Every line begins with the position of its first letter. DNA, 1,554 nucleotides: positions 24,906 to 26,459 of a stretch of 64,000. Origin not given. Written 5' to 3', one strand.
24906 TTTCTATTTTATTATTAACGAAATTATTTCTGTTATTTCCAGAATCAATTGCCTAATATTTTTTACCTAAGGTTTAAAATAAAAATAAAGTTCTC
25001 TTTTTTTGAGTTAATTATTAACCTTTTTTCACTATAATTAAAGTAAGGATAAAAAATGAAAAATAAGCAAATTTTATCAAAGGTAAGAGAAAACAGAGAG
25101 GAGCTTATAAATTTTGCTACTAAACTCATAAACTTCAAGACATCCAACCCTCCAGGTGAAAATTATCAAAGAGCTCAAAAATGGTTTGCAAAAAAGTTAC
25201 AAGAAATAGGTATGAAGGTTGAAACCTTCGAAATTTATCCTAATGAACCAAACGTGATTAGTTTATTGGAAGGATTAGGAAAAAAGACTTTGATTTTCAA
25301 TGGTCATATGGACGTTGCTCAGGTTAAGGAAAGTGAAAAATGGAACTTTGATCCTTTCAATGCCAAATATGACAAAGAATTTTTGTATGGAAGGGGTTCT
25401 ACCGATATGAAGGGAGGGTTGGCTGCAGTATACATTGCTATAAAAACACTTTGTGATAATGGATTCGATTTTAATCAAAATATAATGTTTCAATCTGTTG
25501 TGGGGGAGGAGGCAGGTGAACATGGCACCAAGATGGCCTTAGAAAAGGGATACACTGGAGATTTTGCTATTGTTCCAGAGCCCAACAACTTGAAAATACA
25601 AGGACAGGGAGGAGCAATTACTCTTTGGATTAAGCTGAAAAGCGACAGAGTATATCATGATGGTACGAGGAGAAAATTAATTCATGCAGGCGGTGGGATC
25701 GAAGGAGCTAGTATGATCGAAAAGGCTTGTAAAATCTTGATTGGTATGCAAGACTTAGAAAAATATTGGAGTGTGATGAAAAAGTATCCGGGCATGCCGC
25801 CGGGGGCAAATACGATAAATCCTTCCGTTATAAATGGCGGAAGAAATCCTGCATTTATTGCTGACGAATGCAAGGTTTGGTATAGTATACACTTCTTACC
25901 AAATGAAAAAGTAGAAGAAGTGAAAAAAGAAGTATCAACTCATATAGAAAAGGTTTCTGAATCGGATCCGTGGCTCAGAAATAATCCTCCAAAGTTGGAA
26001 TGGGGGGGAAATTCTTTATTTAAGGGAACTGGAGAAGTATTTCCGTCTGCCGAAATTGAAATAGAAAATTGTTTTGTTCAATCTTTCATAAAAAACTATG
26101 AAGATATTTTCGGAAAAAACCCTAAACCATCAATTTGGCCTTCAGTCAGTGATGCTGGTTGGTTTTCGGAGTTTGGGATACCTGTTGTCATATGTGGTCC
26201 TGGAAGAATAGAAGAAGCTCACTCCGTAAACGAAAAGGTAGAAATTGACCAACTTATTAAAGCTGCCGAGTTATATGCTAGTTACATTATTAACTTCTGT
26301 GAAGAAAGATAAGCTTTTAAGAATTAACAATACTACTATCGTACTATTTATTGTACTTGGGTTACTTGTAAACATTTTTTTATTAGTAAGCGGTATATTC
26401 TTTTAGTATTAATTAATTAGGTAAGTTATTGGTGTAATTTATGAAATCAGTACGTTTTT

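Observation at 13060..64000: ~50-kb island that reads like an undescribed anaerobic catabolic pathway for 5-substituted (amino)pyrimidines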

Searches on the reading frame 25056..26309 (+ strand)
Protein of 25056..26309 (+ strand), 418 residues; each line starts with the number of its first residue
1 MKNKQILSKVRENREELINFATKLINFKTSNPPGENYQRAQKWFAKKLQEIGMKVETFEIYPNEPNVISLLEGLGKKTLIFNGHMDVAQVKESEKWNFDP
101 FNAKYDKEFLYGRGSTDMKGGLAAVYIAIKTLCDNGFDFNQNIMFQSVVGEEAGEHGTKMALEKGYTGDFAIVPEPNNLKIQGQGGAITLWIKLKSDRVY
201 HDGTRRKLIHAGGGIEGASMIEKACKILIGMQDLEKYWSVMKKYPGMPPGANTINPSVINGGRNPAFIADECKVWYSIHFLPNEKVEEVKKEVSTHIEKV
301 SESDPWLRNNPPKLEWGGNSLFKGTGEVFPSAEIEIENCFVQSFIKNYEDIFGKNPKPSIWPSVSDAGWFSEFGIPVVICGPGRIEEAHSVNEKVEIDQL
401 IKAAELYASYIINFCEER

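Call 3: search_protein_families(library=pfam, proteins=[window:25056-26309:+])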
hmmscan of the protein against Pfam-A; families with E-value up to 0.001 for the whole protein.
window:25056-26309:+ (418 aa): 2 families
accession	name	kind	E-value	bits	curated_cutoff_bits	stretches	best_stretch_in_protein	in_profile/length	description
PF01546.33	Peptidase_M20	-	1.8e-30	106.8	24.6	1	80-412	1-205/206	Peptidase family M20/M25/M40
PF07687.19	M20_dimer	-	1.1e-11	45.1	21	1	205-303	14-105/107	Peptidase dimerisation domain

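Call 9: search_protein_families(library=ncbifam, proteins=[window:25056-26309:+], max_evalue=0.00001)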
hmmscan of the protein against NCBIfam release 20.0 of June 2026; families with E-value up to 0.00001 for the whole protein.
window:25056-26309:+ (418 aa): 48 families (the best 25 are shown)
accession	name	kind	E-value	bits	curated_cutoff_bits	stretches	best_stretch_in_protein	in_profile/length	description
NF006370.0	PRK08596.1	equivalog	1.8e-160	534.2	412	1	4-417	6-422/425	acetylornithine deacetylase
TIGR01910.1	DapE-ArgE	subfamily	4.5e-98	328.9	217.6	1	18-404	1-371/373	ArgE/DapE family deacylase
NF005373.0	PRK06915.1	equivalog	4.4e-70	236.7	428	1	62-417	78-420/422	peptidase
NF005306.0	PRK06837.1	subfamily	1.3e-54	185.7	376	1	4-415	9-422/427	ArgE/DapE family deacylase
NF006399.0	PRK08651.1-2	equivalog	4.7e-53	180.7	381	1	15-411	4-401/405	succinyl-diaminopimelate desuccinylase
NF009555.0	PRK13004.1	equivalog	1.1e-44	153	321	1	2-416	2-397/399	YgeY family selenium metabolism-linked hydrolase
NF006400.0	PRK08651.1-3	equivalog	4.9e-41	140.8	374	1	16-414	11-406/410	succinyl-diaminopimelate desuccinylase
NF006365.0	PRK08588.1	subfamily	1.7e-40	139.6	289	1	15-416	7-382/383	succinyl-diaminopimelate desuccinylase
NF009558.0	PRK13013.1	equivalog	8.3e-39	133.4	428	1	2-412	3-421/429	acetylornithine deacetylase/succinyl-diaminopimelate desuccinylase family protein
TIGR03526.1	selenium_YgeY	hypoth_equivalog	5.3e-38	130.9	321.5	1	4-414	2-393/395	YgeY family selenium metabolism-linked hydrolase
NF009557.0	PRK13009.1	equivalog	1.4e-34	119.9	284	2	16-183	4-171/377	succinyl-diaminopimelate desuccinylase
NF005710.0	PRK07522.1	subfamily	1.5e-34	119.9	412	1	16-408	9-382/391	acetylornithine deacetylase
TIGR01892.1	AcOrn-deacetyl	equivalog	2e-33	115.9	297.7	1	40-407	20-361/365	acetylornithine deacetylase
NF003474.0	PRK05111.1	equivalog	3.1e-30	105.3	460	1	43-416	38-382/383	acetylornithine deacetylase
TIGR01246.1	dapE_proteo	equivalog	1.5e-29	103.1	361.8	2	19-182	3-166/370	succinyl-diaminopimelate desuccinylase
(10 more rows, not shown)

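Call 24: search_solved_structures(query=window:25056-26309:+, max_evalue=1e-10)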
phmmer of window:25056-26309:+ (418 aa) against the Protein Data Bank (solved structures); distinct sequences matched with E-value up to 1e-10: 9.
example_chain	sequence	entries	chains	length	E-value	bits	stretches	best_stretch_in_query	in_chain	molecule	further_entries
3pfo_A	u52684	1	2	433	2.6e-24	89.6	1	13-415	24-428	putative acetylornithine deacetylase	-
7uoi_A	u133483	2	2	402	2e-23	86.7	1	15-182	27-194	succinyl-diaminopimelate desuccinylase | Probable succinyl-diaminopimelate desuccinylase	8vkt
4h2k_A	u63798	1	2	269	4.3e-17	65.8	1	14-146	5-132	Succinyl-diaminopimelate desuccinylase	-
5vo3_A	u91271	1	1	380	1.5e-16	64.1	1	14-152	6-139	Succinyl-diaminopimelate desuccinylase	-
3ic1_A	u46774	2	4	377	1.6e-16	63.9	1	14-152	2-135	Succinyl-diaminopimelate desuccinylase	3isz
1lfw_A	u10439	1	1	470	6.2e-12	48.8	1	20-202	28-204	pepV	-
7lgp_A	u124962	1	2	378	1.2e-11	47.9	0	41-183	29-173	Succinyl-diaminopimelate desuccinylase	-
4onw_A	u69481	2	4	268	2.9e-11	46.6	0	40-163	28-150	Succinyl-diaminopimelate desuccinylase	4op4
4mmo_A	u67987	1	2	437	7e-11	45.4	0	33-164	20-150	Sso-CP2 metallo-carboxypetidase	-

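Call 54: find_homologous_proteins(query=window:25056-26309:+, max_evalue=1e-30)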
Query window:25056-26309:+ (418 aa): 870 proteins with E <= 1e-30 among 4792 candidates; the best 120 are listed.
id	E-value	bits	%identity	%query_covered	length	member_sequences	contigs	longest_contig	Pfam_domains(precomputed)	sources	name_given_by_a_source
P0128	7.2e-287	970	100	100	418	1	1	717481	PF01546.34,PF07687.20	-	-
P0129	9.3e-194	663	66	100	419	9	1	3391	PF01546.34,PF07687.20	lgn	-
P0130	2.7e-177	609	60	100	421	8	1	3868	PF01546.34,PF07687.20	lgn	-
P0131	7.4e-175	601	59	99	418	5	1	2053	PF01546.34,PF07687.20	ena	-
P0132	2.7e-174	599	60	98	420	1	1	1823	PF01546.34,PF07687.20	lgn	-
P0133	1.1e-173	597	58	99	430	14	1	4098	PF01546.34,PF07687.20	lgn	-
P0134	4.7e-173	595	57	98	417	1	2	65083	PF01546.34,PF07687.20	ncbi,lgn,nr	ncbi:MAG: acetylornithine deacetylase [Proteobacteria bacterium]|nr:acetylornithine deacetylase [Pse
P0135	7.8e-173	594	57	98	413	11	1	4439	PF01546.34,PF04389.23,PF07687.20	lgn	-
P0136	1.6e-169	583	55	99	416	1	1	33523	PF01546.34,PF07687.20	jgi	jgi:acetylornithine deacetylase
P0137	5.2e-169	581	55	99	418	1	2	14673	PF01546.34,PF07687.20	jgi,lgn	-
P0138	1.1e-168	580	56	98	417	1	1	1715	PF01546.34,PF04389.23,PF07687.20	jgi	jgi:acetylornithine deacetylase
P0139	1.6e-168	580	55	98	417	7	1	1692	PF01546.34,PF07687.20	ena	-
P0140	1.2e-167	577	55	98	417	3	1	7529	PF01546.34,PF04389.23,PF07687.20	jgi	jgi:acetylornithine deacetylase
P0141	5.7e-167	575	55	98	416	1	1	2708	PF01546.34,PF07687.20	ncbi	-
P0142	7.5e-167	574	55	99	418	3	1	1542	PF01546.34,PF07687.20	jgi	-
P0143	8.3e-167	574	55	98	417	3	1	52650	PF01546.34,PF04389.23,PF07687.20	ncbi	-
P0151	4.7e-165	568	56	98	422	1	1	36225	PF01546.34,PF07687.20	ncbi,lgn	ncbi:MAG: acetylornithine deacetylase [Candidatus Hadarchaeales archaeon]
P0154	6.1e-161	555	54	99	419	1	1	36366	PF01546.34,PF04389.23,PF07687.20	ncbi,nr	ncbi:MAG: acetylornithine deacetylase [Coprothermobacterota bacterium]|nr:acetylornithine deacetylas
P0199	5.9e-131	456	47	99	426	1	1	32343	PF01546.34,PF07687.20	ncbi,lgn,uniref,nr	ncbi:acetylornithine deacetylase [Halalkalibacter akibai]|uniref:Amidohydrolase YlmB n=1 Tax=Halalka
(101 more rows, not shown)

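Call 55: find_encoding_contigs(protein=P0151, flank=10000, max_places=1)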
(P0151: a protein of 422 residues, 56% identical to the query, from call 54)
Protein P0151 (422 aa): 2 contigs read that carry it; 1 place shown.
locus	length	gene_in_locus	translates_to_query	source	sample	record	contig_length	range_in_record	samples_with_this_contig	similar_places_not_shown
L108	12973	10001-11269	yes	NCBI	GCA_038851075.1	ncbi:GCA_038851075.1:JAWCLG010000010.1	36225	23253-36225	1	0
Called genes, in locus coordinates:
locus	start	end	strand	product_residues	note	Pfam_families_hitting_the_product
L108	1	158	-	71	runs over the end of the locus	PF01200:Ribosomal_S28e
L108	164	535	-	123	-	PF01248:Ribosomal_L7Ae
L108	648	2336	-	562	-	PF00749:tRNA-synt_1c, PF03950:tRNA-synt_1c_C, PF20974:tRNA-synt_1c_C2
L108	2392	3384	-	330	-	PF00348:polyprenyl_synt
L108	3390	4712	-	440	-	PF00753:Lactamase_B, PF12706:Lactamase_B_2, PF22505:RNase_J_b_CASP, PF07521:RMMBL (weak)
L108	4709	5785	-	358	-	PF00478:IMPDH (faint), PF01070:FMN_dh, PF01645:Glu_synthase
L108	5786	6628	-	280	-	PF00696:AA_kinase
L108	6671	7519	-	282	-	PF01875:Memo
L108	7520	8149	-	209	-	PF00318:Ribosomal_S2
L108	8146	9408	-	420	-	PF03952:Enolase_N, PF00113:Enolase_C, PF13378:MR_MLE_C (weak)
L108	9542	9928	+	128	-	PF01042:Ribonuc_L-PSP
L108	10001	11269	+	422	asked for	PF01546:Peptidase_M20, PF07687:M20_dimer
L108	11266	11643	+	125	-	PF01042:Ribonuc_L-PSP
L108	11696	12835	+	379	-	PF00465:Fe-ADH, PF13685:Fe-ADH_2, PF25137:ADH_Fe_C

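Call 56: find_encoding_contigs(protein=P0134, flank=10000, max_places=1)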
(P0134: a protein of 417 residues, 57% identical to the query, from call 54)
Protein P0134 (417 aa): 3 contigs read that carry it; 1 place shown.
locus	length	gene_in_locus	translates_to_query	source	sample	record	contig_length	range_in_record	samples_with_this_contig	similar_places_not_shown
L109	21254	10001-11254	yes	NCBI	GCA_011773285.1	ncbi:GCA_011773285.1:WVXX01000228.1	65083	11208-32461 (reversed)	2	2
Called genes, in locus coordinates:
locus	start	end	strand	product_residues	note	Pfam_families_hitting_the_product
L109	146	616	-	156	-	PF04246:RseC_MucC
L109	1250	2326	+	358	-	PF08240:ADH_N, PF00107:ADH_zinc_N, PF13602:ADH_zinc_N_2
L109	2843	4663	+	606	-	PF02730:AFOR_N, PF01314:AFOR_C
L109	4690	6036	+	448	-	PF01979:Amidohydro_1, PF07969:Amidohydro_3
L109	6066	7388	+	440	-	PF00202:Aminotran_3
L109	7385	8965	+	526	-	PF00005:ABC_tran, PF13304:AAA_21 (faint), PF00005:ABC_tran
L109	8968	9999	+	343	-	PF02653:BPD_transp_2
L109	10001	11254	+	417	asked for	PF01546:Peptidase_M20, PF07687:M20_dimer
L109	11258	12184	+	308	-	PF02653:BPD_transp_2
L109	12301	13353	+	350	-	PF02608:Bmp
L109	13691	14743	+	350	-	PF02608:Bmp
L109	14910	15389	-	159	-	PF00111:Fer2, PF13085:Fer2_3 (faint), PF01799:Fer2_2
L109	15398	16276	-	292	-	PF00941:FAD_binding_5, PF03450:CO_deh_flav_C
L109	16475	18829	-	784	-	PF01315:Ald_Xan_dh_C, PF02738:MoCoBD_1, PF20256:MoCoBD_2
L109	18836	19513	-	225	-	PF14512:TM1586_NiRdase (weak), PF00881:Nitroreductase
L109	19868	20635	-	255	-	PF04199:Cyclase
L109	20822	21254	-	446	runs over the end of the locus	PF06545:AllG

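Call 57: find_encoding_contigs(protein=P0154, flank=10000, max_places=1)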
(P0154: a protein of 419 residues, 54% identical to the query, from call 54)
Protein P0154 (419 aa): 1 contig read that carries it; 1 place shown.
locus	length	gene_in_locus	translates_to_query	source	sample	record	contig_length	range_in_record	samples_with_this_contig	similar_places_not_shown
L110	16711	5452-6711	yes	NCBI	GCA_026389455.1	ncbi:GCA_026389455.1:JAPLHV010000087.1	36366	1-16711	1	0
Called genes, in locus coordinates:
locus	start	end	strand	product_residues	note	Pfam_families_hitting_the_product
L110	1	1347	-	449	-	PF01565:FAD_binding_4, PF02913:FAD-oxidase_C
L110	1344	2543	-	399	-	PF01012:ETF, PF00766:ETF_alpha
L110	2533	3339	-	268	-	PF01012:ETF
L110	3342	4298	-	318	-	PF09861:Lar_N, PF21113:LarA_C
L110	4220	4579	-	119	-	-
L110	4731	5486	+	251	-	PF00392:GntR, PF07729:FCD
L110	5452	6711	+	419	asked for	PF04389:Peptidase_M28 (weak), PF01546:Peptidase_M20, PF07687:M20_dimer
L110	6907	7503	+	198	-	-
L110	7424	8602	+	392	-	-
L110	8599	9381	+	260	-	-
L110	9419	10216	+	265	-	PF01790:LGT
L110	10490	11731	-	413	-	PF23023:Anti-Pycsar_Apyc1 (weak), PF00753:Lactamase_B, PF12706:Lactamase_B_2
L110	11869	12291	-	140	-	PF13473:Cupredoxin_1 (weak)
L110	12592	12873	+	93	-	-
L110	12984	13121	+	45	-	-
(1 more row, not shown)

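Call 77: find_encoding_contigs(protein=P0199, flank=6000, max_places=1)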
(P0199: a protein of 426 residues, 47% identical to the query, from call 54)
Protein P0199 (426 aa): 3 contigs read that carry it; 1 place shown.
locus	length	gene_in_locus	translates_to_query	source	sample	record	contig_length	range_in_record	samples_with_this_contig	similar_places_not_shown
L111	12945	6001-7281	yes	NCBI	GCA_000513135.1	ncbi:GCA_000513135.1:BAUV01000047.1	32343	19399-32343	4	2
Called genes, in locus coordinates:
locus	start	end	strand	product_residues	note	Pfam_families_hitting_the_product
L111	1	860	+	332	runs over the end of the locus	PF00534:Glycos_transf_1, PF13692:Glyco_trans_1_4 (weak)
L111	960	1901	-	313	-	PF03851:UvdE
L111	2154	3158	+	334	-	PF08240:ADH_N, PF00107:ADH_zinc_N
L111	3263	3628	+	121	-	-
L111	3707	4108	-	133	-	PF00903:Glyoxalase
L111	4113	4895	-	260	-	PF02679:ComA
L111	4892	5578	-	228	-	PF04029:2-ph_phosp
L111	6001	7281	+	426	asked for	PF01546:Peptidase_M20, PF07687:M20_dimer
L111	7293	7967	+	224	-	PF03070:TENA_THI-4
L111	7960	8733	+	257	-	PF00005:ABC_tran, PF13304:AAA_21 (faint)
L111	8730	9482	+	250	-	PF00528:BPD_transp_1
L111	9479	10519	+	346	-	PF09084:NMT1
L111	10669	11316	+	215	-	PF01569:PAP2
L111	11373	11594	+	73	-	PF02229:PC4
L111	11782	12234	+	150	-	PF12732:YtxH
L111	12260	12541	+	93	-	PF01910:Thiamine_BP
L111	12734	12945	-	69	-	?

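Call 97: find_encoding_contigs(protein=P0143, flank=10000, max_places=1)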
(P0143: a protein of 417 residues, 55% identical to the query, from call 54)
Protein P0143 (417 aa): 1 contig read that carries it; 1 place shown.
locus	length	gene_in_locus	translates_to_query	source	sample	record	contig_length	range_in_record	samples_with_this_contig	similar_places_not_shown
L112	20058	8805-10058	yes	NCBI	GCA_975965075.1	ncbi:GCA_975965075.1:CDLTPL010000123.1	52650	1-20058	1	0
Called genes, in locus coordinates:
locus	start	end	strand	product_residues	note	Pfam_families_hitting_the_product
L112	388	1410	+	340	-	PF08240:ADH_N, PF00107:ADH_zinc_N, PF13602:ADH_zinc_N_2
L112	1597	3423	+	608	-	PF02730:AFOR_N, PF01314:AFOR_C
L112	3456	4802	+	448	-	PF22039:HUTI_composite_bact, PF01979:Amidohydro_1, PF07969:Amidohydro_3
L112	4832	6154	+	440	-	PF00202:Aminotran_3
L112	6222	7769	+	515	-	PF00005:ABC_tran, PF13304:AAA_21 (faint), PF00005:ABC_tran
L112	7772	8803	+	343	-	PF02653:BPD_transp_2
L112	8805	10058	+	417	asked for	PF04389:Peptidase_M28 (faint), PF01546:Peptidase_M20, PF07687:M20_dimer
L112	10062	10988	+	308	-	PF02653:BPD_transp_2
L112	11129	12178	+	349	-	PF02608:Bmp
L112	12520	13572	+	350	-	PF02608:Bmp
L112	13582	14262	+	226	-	PF03070:TENA_THI-4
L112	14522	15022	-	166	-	PF00111:Fer2, PF01799:Fer2_2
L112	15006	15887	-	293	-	PF00941:FAD_binding_5, PF03450:CO_deh_flav_C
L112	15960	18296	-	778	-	PF01315:Ald_Xan_dh_C, PF02738:MoCoBD_1, PF20256:MoCoBD_2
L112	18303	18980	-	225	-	PF14512:TM1586_NiRdase (weak), PF00881:Nitroreductase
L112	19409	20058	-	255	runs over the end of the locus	PF04199:Cyclase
